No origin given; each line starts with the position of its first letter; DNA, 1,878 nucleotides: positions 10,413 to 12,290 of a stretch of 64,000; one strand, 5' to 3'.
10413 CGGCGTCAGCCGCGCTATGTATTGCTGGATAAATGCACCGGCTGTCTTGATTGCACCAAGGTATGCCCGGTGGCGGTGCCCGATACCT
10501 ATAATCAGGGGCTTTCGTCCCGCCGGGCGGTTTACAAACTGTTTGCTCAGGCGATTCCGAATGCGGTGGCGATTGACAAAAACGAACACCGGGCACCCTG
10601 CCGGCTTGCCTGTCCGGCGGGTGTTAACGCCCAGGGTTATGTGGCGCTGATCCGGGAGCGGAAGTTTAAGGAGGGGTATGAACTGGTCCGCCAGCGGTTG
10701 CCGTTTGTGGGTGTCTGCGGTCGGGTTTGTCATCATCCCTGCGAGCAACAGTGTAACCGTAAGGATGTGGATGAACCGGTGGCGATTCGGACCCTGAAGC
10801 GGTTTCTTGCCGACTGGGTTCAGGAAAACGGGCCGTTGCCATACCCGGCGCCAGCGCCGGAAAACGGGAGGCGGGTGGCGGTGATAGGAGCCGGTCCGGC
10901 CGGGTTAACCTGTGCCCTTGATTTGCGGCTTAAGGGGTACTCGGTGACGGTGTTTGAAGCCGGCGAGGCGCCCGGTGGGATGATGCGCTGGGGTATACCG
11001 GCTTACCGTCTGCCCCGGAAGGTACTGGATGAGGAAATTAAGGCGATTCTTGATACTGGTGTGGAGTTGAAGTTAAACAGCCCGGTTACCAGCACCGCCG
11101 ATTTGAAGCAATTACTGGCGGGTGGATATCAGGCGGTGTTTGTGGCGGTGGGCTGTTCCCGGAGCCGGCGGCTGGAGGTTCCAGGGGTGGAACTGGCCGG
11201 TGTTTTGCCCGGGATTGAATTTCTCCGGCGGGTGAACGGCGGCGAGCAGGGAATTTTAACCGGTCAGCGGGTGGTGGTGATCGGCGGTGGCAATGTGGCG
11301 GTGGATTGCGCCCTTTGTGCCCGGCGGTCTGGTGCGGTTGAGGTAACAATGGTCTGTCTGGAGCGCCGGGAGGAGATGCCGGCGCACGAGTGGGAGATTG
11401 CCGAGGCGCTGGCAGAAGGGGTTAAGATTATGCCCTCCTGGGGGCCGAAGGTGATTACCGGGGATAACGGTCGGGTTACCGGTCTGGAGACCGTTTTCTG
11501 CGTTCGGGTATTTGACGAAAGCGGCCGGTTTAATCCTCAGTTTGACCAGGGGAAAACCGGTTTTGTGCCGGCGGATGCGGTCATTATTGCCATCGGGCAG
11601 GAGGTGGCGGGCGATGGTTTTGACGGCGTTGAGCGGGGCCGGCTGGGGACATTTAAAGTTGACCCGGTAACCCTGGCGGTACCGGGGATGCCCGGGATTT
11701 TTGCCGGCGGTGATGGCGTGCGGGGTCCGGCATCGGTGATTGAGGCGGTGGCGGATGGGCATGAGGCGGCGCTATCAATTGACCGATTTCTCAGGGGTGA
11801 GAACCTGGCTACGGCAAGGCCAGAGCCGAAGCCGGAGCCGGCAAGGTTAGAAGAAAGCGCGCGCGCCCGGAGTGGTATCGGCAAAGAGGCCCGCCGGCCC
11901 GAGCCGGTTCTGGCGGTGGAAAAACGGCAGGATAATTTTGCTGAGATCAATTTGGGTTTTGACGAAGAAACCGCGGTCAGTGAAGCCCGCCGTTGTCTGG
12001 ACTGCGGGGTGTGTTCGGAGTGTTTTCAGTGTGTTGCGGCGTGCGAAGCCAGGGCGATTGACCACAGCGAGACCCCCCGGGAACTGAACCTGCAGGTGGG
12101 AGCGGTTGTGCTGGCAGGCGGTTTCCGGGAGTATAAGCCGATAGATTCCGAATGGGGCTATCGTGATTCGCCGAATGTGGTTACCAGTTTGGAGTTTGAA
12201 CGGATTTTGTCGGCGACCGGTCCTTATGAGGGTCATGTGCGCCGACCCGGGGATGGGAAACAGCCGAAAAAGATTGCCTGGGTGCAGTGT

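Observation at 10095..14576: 1493-aa HdrL-like protein: HdrA split by a complete GltD-like NAD(P)H:FAD oxidoreductase insertion plus a second full HdrA module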

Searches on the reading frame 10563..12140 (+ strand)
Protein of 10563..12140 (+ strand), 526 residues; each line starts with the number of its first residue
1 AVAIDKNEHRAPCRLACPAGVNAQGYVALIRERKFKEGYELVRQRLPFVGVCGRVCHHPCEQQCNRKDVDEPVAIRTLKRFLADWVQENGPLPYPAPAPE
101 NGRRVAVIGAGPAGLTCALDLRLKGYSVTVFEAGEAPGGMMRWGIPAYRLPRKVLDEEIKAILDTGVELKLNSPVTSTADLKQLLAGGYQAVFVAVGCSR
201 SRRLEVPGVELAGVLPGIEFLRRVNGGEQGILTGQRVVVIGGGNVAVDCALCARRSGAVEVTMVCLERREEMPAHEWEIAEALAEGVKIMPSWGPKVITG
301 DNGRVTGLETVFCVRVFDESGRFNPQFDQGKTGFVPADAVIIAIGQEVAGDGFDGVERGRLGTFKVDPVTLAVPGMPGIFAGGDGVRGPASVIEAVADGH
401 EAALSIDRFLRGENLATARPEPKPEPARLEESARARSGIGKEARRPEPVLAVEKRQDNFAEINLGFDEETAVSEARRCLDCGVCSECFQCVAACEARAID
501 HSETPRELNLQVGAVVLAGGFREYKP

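Call 24: search_solved_structures(query=window:10563-12140:+, max_evalue=1e-30, show_alignments=5)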
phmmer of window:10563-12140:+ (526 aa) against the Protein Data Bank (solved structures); distinct sequences matched with E-value up to 1e-30: 12.
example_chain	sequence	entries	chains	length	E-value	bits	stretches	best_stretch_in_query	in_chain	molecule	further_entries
9bov_A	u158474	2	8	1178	1.5e-110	373.5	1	6-491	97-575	Molybdopterin oxidoreductase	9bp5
9n5u_A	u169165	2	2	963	1.2e-99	337.5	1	11-419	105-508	NfnA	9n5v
8oh5_C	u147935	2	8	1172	3.9e-92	312.8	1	6-492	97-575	Formate dehydrogenase-O, major subunit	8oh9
4ylf_B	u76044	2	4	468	1.3e-74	254.9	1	12-413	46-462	Dihydropyrimidine dehydrogenase subunit A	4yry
5jca_L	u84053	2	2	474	4.5e-72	246.5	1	10-413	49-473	NADH-dependent Ferredoxin:NADP Oxidoreductase (NfnI) subunit alpha | NADH-dependent Ferredoxin:NADP Oxidoreductase subunit alpha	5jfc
5vj7_A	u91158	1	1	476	7e-71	242.6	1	11-411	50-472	Oxidoreductase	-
6s6s_G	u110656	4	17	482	8.7e-62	212.6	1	13-412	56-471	Glutamate synthase [NADPH] small chain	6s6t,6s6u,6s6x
2vdc_G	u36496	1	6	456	2.7e-59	204.4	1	13-412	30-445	GLUTAMATE SYNTHASE [NADPH] SMALL CHAIN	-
7mfm_I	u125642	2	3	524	6.8e-42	146.9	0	26-261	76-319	Glutamate synthase (NADPH) small chain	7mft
1gt8_A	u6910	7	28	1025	8.1e-35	123.6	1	11-422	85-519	DIHYDROPYRIMIDINE DEHYDROGENASE | Dihydropyrimidine dehydrogenase [NADP(+)]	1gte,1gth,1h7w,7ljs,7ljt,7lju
7m31_A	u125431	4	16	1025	8.2e-35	123.6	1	11-422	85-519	Dihydropyrimidine dehydrogenase [NADP(+)]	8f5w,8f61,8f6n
1h7x_A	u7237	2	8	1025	8.2e-35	123.6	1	11-422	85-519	DIHYDROPYRIMIDINE DEHYDROGENASE | Dihydropyrimidine dehydrogenase [NADP(+)]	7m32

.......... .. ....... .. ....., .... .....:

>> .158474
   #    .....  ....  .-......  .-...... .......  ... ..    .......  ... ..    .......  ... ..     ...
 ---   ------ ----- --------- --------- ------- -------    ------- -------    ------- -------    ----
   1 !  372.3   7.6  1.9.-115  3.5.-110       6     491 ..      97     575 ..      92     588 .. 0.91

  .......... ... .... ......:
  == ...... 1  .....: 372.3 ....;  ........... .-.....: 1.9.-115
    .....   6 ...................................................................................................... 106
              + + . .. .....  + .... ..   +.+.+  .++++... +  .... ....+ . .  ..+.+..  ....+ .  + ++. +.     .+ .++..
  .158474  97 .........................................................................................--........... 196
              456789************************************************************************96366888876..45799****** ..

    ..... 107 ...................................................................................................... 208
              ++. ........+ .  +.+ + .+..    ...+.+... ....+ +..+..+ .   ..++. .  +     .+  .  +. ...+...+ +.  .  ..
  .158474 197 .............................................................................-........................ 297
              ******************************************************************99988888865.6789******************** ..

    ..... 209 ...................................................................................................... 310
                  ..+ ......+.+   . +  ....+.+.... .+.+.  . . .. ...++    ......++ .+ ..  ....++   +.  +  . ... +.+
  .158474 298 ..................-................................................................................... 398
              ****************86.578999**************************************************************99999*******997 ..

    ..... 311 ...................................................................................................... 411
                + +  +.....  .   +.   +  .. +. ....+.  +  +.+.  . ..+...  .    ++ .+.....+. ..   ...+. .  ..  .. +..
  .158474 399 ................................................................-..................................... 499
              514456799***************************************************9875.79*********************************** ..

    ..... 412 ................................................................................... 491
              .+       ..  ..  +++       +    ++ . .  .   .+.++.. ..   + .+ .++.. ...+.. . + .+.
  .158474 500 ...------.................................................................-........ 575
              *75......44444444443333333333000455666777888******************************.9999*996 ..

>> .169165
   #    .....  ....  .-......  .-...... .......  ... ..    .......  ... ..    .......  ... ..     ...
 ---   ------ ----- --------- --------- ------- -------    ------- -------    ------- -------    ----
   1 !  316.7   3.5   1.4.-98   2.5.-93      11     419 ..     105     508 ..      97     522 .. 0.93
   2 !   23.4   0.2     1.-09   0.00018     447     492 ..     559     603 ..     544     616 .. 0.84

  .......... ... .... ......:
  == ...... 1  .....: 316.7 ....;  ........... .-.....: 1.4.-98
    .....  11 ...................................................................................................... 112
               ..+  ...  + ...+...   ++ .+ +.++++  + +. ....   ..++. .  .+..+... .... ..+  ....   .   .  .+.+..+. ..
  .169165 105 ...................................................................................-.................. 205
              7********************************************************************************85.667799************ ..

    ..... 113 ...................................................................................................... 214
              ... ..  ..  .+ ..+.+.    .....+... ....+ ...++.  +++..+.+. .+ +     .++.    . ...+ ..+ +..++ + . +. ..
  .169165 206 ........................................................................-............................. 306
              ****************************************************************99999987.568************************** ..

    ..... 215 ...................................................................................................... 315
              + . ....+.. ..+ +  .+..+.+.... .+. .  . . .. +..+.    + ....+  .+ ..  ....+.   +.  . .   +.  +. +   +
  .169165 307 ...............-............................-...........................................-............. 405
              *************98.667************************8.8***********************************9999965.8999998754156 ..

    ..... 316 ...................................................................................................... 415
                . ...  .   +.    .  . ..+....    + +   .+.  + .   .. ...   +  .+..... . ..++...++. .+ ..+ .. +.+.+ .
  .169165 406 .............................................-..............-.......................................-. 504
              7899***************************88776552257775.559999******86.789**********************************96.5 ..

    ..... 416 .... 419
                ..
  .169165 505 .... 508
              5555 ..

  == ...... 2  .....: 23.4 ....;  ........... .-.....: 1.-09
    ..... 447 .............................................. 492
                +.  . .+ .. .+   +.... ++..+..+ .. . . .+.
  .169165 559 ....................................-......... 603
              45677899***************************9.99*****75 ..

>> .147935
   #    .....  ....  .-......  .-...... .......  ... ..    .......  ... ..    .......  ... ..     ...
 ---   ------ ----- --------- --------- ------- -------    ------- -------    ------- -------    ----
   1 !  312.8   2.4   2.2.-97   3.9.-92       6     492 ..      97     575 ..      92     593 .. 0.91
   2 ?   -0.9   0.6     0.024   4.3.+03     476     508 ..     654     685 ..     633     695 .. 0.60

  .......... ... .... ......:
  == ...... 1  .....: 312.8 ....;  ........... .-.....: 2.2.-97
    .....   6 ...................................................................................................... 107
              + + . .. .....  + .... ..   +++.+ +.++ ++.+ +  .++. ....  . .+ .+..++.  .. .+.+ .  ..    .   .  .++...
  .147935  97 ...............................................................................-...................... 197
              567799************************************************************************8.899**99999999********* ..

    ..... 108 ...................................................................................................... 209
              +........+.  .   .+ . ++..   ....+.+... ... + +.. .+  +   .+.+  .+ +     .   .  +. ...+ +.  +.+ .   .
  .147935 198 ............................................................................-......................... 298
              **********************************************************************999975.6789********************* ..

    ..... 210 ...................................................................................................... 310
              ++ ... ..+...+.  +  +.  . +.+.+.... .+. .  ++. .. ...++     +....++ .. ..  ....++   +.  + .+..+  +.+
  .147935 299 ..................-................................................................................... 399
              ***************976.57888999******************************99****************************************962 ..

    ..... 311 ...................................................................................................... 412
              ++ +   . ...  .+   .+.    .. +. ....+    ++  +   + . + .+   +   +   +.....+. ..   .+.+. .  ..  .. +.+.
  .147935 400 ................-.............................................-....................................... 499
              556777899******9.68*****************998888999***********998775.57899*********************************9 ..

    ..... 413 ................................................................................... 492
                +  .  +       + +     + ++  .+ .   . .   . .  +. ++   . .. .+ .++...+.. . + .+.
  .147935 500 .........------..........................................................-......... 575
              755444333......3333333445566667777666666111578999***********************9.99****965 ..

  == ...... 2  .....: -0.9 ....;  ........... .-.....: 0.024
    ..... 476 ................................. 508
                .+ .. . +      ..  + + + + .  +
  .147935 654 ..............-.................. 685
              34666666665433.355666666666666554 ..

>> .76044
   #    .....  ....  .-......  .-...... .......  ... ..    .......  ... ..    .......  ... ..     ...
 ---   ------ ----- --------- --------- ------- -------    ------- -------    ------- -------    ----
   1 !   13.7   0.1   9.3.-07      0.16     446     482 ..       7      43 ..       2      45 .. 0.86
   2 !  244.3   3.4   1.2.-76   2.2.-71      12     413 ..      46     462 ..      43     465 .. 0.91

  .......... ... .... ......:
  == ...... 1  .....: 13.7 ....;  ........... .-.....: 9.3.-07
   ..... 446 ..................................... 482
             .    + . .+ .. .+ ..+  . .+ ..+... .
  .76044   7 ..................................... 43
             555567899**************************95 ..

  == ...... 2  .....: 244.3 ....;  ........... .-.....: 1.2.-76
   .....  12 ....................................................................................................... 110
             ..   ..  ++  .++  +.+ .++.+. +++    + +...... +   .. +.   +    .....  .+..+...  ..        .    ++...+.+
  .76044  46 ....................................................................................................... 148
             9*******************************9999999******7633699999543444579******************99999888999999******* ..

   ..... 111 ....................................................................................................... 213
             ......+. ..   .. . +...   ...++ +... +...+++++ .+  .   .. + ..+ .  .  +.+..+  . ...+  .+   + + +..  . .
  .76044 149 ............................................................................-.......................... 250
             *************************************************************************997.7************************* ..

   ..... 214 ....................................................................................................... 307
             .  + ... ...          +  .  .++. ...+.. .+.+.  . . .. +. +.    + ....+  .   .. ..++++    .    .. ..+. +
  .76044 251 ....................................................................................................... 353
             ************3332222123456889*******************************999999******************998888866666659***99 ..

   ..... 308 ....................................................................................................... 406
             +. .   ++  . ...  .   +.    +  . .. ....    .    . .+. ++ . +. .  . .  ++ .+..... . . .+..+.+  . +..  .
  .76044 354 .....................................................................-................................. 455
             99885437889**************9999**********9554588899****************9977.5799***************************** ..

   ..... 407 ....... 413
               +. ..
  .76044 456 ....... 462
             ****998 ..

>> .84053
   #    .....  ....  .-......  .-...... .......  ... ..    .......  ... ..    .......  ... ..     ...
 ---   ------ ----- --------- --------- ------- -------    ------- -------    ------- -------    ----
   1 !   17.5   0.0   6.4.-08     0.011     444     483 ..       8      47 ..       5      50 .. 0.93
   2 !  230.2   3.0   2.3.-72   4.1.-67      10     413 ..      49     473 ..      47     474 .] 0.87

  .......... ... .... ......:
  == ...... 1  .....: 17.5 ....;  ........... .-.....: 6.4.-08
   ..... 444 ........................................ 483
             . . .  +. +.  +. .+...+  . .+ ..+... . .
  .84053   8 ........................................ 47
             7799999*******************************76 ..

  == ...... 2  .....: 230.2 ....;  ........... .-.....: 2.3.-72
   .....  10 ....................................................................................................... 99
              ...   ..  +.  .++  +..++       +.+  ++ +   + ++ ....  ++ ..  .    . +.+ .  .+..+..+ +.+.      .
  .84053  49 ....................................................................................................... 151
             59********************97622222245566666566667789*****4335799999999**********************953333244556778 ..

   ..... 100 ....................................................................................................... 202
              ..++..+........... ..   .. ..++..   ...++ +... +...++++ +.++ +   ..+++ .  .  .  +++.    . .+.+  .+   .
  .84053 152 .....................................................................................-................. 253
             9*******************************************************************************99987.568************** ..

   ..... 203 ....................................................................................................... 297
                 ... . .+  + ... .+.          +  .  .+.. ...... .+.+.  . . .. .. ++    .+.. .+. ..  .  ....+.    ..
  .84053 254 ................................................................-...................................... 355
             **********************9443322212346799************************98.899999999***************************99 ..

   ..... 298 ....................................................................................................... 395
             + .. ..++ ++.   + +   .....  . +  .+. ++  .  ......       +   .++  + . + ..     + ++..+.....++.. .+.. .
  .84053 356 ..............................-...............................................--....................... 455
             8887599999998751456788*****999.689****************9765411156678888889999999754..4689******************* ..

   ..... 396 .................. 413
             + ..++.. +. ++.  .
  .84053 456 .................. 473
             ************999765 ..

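Call 53: search_protein_representatives(protein=window:10578-12080:+)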
Query: 501 residues. Proteins with E-value up to 0.001 (for the whole library): 23772; up to 1e-10: 12994; up to 1e-30: 4620. The best 150 are listed.
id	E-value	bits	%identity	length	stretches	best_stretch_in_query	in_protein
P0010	1.2e-220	749.9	61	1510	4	1-499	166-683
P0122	2.8e-149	514.4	49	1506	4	1-496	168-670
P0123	2.0e-147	508.3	51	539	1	4-485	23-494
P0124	1.2e-137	476.1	49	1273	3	2-498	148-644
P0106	1.5e-137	475.8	48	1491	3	3-497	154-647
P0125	1.8e-136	472.2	46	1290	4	2-498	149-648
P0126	7.5e-136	470.1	49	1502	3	5-500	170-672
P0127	6.3e-135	467.1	46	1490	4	2-497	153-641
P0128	4.9e-133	460.9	48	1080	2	6-498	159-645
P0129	3.5e-131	454.7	48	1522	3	6-498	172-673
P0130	1.1e-130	453.1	50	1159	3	5-497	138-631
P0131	4.5e-130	451.1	52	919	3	6-497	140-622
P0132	9.3e-129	446.7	51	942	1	5-498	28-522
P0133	1.2e-128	446.4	49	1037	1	5-500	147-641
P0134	1.4e-128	446.2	44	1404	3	6-497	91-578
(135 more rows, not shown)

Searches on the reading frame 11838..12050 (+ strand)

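Call 38: search_protein_families(library=pfam, proteins=[window:11838-12050:+], max_evalue=1)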
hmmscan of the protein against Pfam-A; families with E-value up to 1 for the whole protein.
window:11838-12050:+ (71 aa): 1 family
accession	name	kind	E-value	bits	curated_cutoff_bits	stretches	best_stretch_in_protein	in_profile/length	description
PF14691.11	Fer4_20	-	0.00012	22.2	25.8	1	30-69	1-36/113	Dihydroprymidine dehydrogenase domain II, 4Fe-4S cluster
